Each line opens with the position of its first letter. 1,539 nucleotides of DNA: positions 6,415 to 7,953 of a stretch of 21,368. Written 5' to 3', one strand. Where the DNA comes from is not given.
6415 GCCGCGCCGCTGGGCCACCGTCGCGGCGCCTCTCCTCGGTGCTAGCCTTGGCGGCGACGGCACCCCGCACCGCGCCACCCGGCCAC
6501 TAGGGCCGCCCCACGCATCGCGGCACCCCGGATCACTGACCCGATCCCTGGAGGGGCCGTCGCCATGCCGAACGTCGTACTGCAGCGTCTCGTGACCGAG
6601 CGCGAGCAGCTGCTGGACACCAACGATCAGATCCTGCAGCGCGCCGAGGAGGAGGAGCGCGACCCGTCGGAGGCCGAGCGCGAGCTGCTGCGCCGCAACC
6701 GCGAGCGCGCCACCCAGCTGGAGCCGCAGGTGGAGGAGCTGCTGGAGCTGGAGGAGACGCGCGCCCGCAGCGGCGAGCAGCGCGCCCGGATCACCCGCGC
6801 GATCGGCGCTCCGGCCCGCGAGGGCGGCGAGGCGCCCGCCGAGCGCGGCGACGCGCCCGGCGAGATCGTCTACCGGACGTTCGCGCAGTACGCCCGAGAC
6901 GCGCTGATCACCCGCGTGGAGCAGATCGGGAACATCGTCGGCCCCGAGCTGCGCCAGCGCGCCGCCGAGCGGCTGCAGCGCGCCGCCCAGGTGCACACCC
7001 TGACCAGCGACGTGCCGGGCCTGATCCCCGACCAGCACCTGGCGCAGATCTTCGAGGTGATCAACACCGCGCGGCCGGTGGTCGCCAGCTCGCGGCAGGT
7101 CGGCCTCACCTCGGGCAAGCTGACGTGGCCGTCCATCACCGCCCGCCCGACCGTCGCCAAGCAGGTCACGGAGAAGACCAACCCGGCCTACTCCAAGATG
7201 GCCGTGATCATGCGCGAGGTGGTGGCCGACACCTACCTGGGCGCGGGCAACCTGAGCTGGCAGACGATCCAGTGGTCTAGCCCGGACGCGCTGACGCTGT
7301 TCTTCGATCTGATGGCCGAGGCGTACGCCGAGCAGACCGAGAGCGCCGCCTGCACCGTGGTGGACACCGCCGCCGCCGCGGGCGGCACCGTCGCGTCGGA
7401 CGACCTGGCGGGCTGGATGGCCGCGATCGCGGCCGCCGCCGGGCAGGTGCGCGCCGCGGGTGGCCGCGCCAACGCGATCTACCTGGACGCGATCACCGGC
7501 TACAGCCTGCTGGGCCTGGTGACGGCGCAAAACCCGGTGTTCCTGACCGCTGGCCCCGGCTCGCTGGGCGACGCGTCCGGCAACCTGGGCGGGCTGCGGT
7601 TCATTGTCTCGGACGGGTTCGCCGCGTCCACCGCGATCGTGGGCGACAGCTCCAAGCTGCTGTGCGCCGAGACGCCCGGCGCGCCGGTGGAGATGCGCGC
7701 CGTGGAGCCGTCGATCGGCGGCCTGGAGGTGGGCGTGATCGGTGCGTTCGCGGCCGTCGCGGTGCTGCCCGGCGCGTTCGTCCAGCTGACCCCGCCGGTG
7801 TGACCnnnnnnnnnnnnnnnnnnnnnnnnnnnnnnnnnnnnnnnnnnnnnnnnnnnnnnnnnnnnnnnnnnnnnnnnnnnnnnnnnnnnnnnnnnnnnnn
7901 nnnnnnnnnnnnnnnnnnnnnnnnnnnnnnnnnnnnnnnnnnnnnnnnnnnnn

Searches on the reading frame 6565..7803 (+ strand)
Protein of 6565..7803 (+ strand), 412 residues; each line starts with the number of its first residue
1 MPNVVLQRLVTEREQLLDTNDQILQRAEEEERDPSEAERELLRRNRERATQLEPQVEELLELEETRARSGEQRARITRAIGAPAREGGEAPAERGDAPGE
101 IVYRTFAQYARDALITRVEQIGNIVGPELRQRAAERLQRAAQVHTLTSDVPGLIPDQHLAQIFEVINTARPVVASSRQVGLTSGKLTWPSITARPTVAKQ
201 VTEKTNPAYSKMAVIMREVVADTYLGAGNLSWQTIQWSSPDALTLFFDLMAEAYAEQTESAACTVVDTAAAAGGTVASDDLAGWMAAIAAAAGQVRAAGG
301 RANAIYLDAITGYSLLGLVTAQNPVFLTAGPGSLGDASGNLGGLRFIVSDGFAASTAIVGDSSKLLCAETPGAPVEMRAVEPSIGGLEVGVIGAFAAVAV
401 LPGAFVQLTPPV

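Call 86: search_dna_similar(query=window:6565-7803:+, collection=phages, mode=protein, max_rows=10)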
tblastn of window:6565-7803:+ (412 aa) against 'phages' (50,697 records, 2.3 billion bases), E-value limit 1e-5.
Records with a match: 37; places in all: 37; records where one place covers at least 80% of the query: 0.
Best place of each record, by identity: <60% 37.
By first word of the organism name: Mycobacterium 37.
By host as written in the record: Mycobacterium smegmatis mc2 155 20; Mycobacterium smegmatis mc2155 6; Mycobacterium smegmatis mc#155 4; Mycobacterium smegamtis mc2 155 2; Mycolicobacterium smegmatis mc^2 155 1; Mycobacterium 1; Mycobacterium sp. 1; - 1; and 1 more.
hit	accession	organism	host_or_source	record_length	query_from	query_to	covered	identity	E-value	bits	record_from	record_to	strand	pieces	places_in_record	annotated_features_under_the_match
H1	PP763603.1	Mycobacterium phage Wildflower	Mycobacterium smegmatis mc2155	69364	144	259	28%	33.6%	2e-8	62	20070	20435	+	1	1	39: major capsid protein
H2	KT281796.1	Mycobacterium phage Zakhe101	Mycobacterium smegmatis mc2 155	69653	144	259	28%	33.6%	2e-8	62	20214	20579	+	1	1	major capsid protein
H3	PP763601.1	Mycobacterium phage Ashwin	Mycobacterium smegmatis mc2155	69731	144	259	28%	33.6%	2e-8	62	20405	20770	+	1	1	40: major capsid protein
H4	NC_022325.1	Mycobacterium phage Dylan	Mycobacterium smegamtis mc2 155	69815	144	259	28%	33.6%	2e-8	62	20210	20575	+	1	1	38: major head protein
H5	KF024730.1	Mycobacterium phage Dylan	Mycobacterium smegamtis mc2 155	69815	144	259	28%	33.6%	2e-8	62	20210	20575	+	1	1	38: capsid protein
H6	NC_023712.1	Mycobacterium phage Firecracker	Mycobacterium smegmatis mc2 155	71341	144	259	28%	33.6%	2e-8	62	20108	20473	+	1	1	39: major head protein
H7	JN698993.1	Mycobacterium phage Firecracker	Mycobacterium smegmatis mc2 155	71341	144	259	28%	33.6%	2e-8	62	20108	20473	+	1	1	39: capsid protein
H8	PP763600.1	Mycobacterium phage Bora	Mycobacterium smegmatis mc2155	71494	144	259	28%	33.6%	2e-8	62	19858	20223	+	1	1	36: major capsid protein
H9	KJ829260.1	Mycobacterium phage YungJamal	Mycobacterium smegmatis mc2 155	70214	144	259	28%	33.6%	2e-8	62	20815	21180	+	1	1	42: capsid protein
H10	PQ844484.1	Mycobacterium phage Vagabond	Mycobacterium smegmatis mc2 155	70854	144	259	28%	33.6%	2e-8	62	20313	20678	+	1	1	39: major capsid protein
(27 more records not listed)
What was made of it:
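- Closest known: 17-bp dyad repeats of Cluster O mycobacteriophages. Same: The capsid protein of this phage is distantly similar to Cluster O capsids, at 34% identity over 28% of its length (call 86).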
